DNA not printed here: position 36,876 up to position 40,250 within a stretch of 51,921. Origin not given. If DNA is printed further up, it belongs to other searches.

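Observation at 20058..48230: Compact 28-kb FAAL-primed NRPS lipopeptide cluster with halogenase and kynurenine monooxygenase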

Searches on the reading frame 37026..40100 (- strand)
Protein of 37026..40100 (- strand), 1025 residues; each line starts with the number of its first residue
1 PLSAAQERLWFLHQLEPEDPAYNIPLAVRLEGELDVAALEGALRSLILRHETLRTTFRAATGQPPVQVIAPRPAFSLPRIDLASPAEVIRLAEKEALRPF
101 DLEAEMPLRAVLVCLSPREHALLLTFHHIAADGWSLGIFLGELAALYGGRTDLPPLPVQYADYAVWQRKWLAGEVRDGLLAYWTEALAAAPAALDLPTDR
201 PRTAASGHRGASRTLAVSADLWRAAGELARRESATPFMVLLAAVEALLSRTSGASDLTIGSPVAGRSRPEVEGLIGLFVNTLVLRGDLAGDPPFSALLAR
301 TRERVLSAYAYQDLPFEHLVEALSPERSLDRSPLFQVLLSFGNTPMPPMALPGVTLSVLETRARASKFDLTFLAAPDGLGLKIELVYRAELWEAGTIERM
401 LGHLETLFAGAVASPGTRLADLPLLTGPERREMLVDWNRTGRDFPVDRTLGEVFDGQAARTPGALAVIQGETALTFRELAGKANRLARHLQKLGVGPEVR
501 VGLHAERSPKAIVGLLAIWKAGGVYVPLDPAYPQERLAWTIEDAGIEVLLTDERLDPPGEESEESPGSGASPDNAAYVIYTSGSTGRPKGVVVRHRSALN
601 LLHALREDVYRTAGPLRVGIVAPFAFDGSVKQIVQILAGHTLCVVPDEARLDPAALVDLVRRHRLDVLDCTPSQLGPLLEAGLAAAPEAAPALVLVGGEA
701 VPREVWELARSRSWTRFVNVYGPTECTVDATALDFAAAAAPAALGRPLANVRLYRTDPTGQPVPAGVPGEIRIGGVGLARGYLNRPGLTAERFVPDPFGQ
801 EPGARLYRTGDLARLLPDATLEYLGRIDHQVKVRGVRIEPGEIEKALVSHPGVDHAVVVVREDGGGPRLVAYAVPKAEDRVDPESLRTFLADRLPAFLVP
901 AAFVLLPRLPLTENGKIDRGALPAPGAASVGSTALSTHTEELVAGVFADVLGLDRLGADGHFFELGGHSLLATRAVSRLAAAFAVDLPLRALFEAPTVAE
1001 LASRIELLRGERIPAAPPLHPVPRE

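Call 20: search_protein_families(library=pfam, proteins=[window:37026-40100:-], max_evalue=0.01)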
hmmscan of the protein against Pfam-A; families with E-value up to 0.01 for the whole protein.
window:37026-40100:- (1025 aa): 4 families
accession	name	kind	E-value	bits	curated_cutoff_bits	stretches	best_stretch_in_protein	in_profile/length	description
PF00668.25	Condensation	-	2.1e-97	327.2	30.6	1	1-433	6-455/456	Condensation domain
PF00501.34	AMP-binding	-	1.5e-78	264.8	29.9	1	454-783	1-384/384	AMP-binding enzyme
PF00550.31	PP-binding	-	1.6e-15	57.5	20.8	1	942-1005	2-67/67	Phosphopantetheine attachment site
PF13193.12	AMP-binding_C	-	3.1e-15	57.3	24.5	1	842-916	1-76/76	AMP-binding enzyme C-terminal domain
